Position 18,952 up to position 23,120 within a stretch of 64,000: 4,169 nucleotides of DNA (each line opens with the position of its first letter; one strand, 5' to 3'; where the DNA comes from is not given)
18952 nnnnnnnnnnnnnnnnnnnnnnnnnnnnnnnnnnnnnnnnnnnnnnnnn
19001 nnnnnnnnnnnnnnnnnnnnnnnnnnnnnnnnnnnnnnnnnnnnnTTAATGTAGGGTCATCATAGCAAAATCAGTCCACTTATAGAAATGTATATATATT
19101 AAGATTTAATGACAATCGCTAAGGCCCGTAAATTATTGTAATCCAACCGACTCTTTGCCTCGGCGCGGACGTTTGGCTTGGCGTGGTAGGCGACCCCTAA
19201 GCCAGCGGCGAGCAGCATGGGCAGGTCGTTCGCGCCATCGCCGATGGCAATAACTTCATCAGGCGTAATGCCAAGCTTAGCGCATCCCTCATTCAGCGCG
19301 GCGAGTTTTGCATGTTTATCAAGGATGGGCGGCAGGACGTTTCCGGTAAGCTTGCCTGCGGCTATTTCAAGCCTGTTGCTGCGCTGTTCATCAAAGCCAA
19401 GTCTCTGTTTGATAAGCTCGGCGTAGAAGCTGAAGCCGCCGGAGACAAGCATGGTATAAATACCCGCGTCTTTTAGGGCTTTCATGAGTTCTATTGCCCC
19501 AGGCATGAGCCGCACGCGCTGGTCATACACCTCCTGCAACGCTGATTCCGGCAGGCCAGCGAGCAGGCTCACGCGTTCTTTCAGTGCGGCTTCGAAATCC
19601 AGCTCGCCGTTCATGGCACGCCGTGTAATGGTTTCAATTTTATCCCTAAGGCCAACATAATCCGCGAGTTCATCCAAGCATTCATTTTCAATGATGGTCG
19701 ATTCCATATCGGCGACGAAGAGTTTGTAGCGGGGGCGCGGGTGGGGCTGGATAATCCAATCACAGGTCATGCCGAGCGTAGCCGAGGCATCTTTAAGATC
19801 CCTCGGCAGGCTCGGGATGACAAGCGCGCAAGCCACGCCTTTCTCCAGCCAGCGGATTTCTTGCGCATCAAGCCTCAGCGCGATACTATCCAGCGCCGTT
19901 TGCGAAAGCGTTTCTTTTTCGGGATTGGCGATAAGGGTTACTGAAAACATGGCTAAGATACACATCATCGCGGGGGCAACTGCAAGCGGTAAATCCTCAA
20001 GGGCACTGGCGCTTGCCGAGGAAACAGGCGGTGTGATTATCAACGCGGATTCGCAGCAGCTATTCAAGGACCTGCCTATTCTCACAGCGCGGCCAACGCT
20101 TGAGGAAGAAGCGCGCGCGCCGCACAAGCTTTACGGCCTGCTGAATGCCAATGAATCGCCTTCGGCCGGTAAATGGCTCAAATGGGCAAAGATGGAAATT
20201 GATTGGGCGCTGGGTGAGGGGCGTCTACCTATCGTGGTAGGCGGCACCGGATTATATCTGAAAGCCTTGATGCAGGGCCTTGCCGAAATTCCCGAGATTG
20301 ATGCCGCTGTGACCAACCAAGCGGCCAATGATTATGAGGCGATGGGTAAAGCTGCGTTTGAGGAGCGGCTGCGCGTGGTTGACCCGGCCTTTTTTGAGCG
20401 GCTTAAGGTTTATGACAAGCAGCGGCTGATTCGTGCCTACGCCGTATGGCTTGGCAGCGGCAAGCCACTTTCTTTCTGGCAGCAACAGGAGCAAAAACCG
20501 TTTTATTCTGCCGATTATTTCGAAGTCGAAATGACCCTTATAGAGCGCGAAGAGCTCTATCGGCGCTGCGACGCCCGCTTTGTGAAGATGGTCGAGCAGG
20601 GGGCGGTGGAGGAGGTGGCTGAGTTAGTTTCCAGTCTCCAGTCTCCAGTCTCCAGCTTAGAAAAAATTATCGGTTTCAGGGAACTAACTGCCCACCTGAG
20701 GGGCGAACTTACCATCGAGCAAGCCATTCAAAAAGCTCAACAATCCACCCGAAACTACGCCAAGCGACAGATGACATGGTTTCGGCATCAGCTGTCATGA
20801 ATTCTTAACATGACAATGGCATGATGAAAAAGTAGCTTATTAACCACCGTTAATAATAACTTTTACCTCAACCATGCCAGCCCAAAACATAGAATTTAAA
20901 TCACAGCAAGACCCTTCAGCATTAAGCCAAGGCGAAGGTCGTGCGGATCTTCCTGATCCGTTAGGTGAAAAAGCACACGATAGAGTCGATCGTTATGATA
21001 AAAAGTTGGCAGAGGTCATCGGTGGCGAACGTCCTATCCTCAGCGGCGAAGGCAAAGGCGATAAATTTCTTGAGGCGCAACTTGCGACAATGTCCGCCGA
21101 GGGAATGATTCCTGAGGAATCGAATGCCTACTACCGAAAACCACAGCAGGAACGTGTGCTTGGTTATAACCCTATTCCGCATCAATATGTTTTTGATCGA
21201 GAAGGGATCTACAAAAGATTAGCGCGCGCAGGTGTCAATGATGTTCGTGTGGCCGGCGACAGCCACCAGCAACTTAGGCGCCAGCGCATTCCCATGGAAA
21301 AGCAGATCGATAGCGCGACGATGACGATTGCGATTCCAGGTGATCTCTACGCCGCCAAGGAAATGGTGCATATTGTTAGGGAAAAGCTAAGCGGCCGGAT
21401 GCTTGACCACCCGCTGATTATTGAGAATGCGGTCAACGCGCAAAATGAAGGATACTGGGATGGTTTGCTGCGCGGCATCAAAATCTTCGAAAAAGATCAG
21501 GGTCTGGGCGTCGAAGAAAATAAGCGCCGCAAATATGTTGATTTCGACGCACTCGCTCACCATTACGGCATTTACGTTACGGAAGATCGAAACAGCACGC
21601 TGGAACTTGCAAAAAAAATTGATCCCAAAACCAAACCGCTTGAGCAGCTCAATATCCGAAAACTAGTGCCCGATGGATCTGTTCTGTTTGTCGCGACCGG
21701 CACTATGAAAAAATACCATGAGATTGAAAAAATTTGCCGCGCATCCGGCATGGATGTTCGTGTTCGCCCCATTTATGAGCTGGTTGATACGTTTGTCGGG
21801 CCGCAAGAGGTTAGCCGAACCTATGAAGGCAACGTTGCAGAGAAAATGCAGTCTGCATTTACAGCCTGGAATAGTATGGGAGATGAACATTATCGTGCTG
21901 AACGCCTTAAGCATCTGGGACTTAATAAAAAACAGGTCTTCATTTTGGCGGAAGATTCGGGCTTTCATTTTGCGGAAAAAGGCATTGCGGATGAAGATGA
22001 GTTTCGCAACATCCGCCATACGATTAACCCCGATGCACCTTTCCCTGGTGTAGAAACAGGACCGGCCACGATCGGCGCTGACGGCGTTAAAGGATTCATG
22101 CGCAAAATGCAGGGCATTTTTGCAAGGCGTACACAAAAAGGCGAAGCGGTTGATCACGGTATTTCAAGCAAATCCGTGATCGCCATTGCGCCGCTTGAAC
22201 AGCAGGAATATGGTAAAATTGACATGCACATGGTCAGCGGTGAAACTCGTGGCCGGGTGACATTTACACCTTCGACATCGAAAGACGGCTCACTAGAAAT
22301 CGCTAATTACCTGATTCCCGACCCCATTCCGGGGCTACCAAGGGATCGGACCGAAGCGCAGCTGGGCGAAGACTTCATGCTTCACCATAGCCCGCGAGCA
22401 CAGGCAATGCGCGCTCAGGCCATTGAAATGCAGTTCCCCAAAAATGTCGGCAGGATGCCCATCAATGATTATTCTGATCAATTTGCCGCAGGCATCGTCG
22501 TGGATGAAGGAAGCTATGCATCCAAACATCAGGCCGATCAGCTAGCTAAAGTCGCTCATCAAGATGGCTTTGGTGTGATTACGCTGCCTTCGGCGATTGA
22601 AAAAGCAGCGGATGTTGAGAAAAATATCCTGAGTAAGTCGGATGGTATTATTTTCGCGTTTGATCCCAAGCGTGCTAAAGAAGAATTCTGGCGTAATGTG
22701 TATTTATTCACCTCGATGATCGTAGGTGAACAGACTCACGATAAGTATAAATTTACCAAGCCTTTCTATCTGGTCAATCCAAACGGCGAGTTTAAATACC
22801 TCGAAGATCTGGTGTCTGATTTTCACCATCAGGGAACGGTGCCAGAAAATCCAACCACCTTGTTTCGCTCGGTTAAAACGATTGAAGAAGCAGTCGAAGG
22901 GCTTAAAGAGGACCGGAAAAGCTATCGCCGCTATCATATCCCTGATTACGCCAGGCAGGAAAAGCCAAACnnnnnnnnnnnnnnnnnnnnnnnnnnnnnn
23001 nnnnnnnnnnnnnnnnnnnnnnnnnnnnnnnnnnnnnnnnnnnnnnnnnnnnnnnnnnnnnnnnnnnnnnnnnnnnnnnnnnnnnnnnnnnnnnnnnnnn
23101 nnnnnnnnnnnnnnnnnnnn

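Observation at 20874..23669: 931-aa ITPase(Ham1)-LOG-LOG fusion encoded next to miaA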

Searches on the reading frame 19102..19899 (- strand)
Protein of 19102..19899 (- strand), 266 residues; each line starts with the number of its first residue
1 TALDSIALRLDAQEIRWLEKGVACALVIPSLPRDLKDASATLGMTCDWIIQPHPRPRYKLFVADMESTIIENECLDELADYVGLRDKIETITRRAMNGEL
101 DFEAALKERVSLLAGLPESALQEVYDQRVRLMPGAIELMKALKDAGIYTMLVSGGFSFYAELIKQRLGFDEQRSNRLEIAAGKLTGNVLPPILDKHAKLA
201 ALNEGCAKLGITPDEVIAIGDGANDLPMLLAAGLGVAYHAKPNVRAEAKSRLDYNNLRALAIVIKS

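Call 78: search_protein_families(library=pfam, proteins=[window:19102-19899:-], max_evalue=0.001)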
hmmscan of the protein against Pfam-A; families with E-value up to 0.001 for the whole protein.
window:19102-19899:- (266 aa): 4 families
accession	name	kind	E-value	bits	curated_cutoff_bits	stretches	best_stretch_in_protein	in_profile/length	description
PF12710.13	HAD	-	5.2e-26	92.7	27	1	62-229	2-188/189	haloacid dehalogenase-like hydrolase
PF00702.32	Hydrolase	-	1.9e-20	74.5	26.4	1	58-233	1-191/191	haloacid dehalogenase-like hydrolase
PF08282.18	Hydrolase_3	-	7.1e-13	49.3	20.9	1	196-263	186-254/255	haloacid dehalogenase-like hydrolase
PF13419.12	HAD_2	-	0.00044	20.8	23.8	0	202-234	141-173/178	Haloacid dehalogenase-like hydrolase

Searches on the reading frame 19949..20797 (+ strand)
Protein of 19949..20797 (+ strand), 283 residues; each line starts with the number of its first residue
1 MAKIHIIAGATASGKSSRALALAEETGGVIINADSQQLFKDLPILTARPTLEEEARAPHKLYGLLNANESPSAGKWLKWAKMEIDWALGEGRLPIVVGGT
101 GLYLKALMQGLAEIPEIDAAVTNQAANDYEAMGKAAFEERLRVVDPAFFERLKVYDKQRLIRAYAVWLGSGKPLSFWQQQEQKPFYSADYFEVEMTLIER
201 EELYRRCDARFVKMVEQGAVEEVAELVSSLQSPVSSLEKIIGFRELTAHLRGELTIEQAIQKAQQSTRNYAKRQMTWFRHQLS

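Call 28: search_protein_families(library=pfam, proteins=[window:19949-20797:+], max_evalue=1)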
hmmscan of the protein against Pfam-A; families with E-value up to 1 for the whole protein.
window:19949-20797:+ (283 aa): 5 families
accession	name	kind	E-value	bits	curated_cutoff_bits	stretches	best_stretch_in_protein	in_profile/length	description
PF01715.23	IPPT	-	4.1e-69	233.4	23.6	1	37-281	1-243/243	IPP transferase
PF01745.22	IPT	-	6.3e-08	32.7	20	1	3-53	2-52/233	Isopentenyl transferase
PF13671.12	AAA_33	-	0.016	15.9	27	1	5-63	2-57/143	AAA domain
PF12358.13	DUF3644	-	0.12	12.4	27.6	1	235-283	89-139/183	Domain of unknown function (DUF3644)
PF06414.18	Zeta_toxin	-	0.17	11.7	22.3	1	4-35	18-53/199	Zeta toxin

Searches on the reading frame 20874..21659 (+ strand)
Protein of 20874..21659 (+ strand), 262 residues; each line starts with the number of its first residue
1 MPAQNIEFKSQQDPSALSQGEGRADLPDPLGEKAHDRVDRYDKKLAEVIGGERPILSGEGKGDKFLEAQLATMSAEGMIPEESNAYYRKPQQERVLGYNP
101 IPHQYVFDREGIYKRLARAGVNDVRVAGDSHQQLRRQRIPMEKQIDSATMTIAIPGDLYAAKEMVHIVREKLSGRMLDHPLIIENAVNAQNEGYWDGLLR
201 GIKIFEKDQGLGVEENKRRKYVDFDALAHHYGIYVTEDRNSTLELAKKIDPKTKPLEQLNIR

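Call 48: predict_structure(alignment_id=A3)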
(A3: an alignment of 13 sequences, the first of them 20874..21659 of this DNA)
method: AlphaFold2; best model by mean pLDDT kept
length: 262 residues; sequences in the alignment: 13
mean_pLDDT: 79.1   pTM: 0.80
mean pLDDT of the five models: 79.1, 78.3, 74.4, 74.4, 71.1
residues with pLDDT >= 90: 43; 70-90: 155; 50-70: 54; < 50: 10
segments of 3 or more residues with pLDDT < 50: 1-3, 92-97
pLDDT, mean of each block of 10 residues (from residue 1): 60 65 66 84 87 76 86 86 81 48 81 88 83 63 84 90 92 88 90 89 81 73 84 91 87 61 48
secondary structure, 60 per line:
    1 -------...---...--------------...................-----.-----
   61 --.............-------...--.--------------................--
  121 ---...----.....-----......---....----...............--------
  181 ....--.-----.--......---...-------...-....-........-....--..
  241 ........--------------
elements in order: E8-10 H31-49 H63-75 H103-118 E124-126 H131-135 H141-146 E150-153 H158-172 E181-184 H196-201 E205-207 E219-222 H224-231 E233-236 H239-248

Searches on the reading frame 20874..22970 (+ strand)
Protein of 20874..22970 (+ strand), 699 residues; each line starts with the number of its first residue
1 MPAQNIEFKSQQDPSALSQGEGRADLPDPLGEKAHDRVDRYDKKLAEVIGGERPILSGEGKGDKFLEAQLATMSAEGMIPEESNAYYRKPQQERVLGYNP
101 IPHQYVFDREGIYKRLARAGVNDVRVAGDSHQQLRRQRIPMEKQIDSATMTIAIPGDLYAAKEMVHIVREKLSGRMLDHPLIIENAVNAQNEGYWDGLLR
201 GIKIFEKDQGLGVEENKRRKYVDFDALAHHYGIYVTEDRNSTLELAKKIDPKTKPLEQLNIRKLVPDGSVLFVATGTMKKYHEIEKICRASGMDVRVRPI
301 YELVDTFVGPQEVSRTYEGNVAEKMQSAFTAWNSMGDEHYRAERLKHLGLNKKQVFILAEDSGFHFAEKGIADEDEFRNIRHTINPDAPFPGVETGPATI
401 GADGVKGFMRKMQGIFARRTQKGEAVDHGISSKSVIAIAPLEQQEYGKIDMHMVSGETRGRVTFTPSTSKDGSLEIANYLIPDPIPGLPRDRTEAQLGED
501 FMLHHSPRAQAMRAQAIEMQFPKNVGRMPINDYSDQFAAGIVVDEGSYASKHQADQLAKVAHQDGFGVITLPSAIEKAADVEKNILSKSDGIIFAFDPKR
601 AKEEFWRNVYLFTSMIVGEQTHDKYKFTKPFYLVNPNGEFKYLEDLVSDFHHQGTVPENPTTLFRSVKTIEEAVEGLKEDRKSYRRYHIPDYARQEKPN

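Call 23: search_protein_representatives(protein=window:20874-22970:+)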
Query: 699 residues. Proteins with E-value up to 0.001 (for the whole library): 93; up to 1e-10: 62; up to 1e-30: 27. The best 93 are listed.
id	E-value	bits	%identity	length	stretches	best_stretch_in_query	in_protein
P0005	3.6e-240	815.4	55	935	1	6-697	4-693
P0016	3.2e-205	700.0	51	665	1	4-639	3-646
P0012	6.4e-190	649.4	47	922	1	4-698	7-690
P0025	1.1e-171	589.2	43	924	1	7-699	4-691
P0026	1.7e-163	562.1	46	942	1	11-695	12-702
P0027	6.5e-159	546.9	100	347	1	1-247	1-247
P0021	2.0e-142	492.4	43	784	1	26-696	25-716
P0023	9.2e-139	480.3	48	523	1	5-517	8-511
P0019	1.3e-136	473.3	40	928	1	2-696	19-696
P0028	8.2e-111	388.0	38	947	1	10-695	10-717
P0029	1.7e-105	370.4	59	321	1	273-574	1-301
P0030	3.7e-105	369.3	59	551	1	399-698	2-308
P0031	3.0e-83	296.9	37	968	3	44-425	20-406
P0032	2.5e-79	283.9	44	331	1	5-324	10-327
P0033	1.4e-63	231.9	31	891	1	94-696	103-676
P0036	1.5e-56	208.6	35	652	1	270-690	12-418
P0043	4.0e-33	131.2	28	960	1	30-693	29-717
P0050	6.9e-25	104.0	29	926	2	64-679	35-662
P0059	2.2e-16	75.9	26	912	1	45-684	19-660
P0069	3.8e-13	65.2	26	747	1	264-525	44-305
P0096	2.3e-06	42.8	25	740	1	269-638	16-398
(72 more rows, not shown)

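Call 54: list_cluster_members(proteins=[P0028, P0031, P0033, P0036, P0043, P0050, P0059, P0069, P0096, P0008])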
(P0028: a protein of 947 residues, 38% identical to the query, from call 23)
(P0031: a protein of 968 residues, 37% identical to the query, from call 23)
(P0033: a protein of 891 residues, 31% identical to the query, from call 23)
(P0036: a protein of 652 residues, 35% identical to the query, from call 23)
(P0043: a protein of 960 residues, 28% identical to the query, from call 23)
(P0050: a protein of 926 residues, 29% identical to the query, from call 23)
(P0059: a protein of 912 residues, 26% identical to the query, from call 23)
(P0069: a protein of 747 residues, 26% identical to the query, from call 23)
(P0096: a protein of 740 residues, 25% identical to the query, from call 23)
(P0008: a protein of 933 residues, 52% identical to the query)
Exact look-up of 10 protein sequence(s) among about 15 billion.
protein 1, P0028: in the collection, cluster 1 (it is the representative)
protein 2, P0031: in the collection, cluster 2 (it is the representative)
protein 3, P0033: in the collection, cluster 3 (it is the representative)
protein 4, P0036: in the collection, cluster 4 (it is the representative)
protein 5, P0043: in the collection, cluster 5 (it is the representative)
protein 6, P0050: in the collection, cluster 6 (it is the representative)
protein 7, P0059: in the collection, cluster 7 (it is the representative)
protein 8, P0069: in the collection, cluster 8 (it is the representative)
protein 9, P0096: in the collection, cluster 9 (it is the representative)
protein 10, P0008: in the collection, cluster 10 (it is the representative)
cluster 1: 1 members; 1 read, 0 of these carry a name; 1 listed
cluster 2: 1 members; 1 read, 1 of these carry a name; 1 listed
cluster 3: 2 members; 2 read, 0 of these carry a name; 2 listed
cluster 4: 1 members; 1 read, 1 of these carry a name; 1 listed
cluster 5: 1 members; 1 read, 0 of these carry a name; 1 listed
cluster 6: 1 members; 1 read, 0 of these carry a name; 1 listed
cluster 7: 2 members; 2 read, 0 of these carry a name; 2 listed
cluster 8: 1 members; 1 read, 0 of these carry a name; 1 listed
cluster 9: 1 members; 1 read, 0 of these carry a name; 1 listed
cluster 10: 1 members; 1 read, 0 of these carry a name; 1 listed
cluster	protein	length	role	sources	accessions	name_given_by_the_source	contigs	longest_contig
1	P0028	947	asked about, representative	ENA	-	-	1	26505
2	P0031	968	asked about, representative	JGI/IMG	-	predicted Rossmann-fold nucleotide-binding protein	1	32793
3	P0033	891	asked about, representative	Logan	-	-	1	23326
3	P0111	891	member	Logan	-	-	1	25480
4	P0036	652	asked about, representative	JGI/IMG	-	hypothetical protein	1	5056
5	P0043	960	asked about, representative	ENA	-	-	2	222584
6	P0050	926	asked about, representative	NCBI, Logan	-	-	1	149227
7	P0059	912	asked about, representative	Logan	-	-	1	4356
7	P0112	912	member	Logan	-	-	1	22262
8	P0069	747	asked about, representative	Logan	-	-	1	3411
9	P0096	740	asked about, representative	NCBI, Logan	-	-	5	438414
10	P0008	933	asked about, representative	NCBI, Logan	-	-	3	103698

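Call 56: find_encoding_contigs(protein=P0050, flank=6000, max_places=1)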
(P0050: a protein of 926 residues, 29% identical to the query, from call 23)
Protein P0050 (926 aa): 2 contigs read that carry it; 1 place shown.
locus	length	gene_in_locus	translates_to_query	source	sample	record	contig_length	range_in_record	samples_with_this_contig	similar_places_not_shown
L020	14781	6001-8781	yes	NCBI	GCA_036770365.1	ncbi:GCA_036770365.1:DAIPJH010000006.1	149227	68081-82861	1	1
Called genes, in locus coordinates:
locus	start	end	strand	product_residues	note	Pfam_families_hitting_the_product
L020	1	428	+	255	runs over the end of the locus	PF02107:FlgH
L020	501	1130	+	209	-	-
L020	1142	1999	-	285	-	-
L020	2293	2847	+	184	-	-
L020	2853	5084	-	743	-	PF00521:DNA_topoisoIV, PF03989:DNA_gyraseA_C (faint)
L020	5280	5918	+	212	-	-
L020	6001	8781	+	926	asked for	PF03641:Lysine_decarbox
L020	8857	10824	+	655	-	PF13520:AA_permease_2, PF00324:AA_permease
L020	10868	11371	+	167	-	PF02643:DUF192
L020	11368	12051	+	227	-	PF02643:DUF192 (weak)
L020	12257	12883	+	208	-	PF01227:GTP_cyclohydroI, PF14489:QueF (faint)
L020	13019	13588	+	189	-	PF02545:Maf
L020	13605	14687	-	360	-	-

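Call 57: find_encoding_contigs(protein=P0096, flank=6000, max_places=1)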
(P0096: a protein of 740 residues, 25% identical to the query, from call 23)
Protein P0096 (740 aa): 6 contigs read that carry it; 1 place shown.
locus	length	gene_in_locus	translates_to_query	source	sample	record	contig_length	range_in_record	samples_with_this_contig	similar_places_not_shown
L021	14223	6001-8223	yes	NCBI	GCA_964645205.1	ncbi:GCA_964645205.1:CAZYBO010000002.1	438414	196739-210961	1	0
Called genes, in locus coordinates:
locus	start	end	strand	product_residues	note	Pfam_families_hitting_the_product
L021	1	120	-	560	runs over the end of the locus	PF00005:ABC_tran, PF00931:NB-ARC (faint), PF02463:SMC_N (faint), PF13401:AAA_22 (faint), PF13555:AAA_29 (faint), PF13304:AAA_21 (faint), PF12848:ABC_tran_Xtn, PF00005:ABC_tran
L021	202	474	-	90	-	PF05016:ParE_toxin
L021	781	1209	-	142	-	PF00383:dCMP_cyt_deam_1, PF14437:MafB19-deam, PF14439:Bd3614-deam (weak)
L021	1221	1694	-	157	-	PF04386:SspB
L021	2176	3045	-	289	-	PF02955:GSH-S_ATP, PF08443:RimK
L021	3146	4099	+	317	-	PF02511:Thy1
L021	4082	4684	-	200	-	PF00702:Hydrolase, PF12710:HAD, PF08282:Hydrolase_3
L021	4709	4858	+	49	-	-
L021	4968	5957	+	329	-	PF01715:IPPT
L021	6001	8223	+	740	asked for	PF03641:Lysine_decarbox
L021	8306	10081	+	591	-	PF02776:TPP_enzyme_N, PF00205:TPP_enzyme_M, PF02775:TPP_enzyme_C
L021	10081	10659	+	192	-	-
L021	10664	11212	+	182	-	PF01842:ACT, PF22629:ACT_AHAS_ss, PF13710:ACT_5 (weak), PF10369:ALS_ss_C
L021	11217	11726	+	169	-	PF05099:TerB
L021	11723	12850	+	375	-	-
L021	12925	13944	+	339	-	PF02826:2-Hacid_dh_C (faint), PF03807:F420_oxidored (weak), PF07991:KARI_N, PF01450:KARI_C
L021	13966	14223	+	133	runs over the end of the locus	PF00072:Response_reg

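Call 58: find_encoding_contigs(protein=P0043, flank=6000, max_places=1)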
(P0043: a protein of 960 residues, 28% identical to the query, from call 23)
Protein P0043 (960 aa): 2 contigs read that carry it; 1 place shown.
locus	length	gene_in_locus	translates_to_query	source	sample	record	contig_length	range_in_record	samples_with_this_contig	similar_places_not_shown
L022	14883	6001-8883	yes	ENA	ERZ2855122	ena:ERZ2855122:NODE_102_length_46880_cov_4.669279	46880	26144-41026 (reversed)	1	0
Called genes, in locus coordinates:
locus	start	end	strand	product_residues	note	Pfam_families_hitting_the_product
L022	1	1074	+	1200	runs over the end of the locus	PF17757:UvrB_inter, PF02559:CarD_TRCF_RID, PF00270:DEAD, PF04851:ResIII, PF00271:Helicase_C, PF03461:TRCF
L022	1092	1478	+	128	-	-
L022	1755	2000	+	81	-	-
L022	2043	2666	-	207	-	-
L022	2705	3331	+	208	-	PF00072:Response_reg (faint)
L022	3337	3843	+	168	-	-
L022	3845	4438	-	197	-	-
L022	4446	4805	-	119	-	-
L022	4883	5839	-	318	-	PF02016:Peptidase_S66, PF17676:Peptidase_S66C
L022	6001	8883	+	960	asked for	PF03641:Lysine_decarbox (weak)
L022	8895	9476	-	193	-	PF18306:LDcluster4, PF03641:Lysine_decarbox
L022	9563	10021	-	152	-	-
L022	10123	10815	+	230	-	PF02666:PS_Dcarbxylase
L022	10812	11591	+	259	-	PF01066:CDP-OH_P_transf, PF08009:CDP-OH_P_tran_2 (weak)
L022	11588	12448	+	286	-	PF00793:DAHP_synth_1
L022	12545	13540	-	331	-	PF01380:SIS, PF00571:CBS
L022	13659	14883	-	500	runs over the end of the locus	PF00015:MCPsignal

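Call 78: search_protein_families(library=pfam, proteins=[L021:6001-8220:+, L022:8895-9473:-, L020:5280-5915:+], max_evalue=0.001)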
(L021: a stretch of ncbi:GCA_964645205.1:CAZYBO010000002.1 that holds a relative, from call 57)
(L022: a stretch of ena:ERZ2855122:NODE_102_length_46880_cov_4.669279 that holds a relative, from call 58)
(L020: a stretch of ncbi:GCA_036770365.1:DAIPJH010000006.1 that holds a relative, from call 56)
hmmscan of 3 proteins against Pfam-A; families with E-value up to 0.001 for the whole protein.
L021:6001-8220:+ (740 aa): 1 family
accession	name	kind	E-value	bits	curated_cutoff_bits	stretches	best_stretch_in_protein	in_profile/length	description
PF03641.19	Lysine_decarbox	-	2.6e-10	41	27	1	579-645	27-90/131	Possible lysine decarboxylase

L022:8895-9473:- (192 aa): 2 families
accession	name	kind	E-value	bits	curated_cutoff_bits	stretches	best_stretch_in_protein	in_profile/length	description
PF03641.19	Lysine_decarbox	-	5.1e-45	153.3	27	1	47-175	1-129/131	Possible lysine decarboxylase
PF18306.6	LDcluster4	-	2.2e-14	53.8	26.3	1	10-116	8-111/151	SLOG cluster4 family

L020:5280-5915:+ (212 aa): 0 families
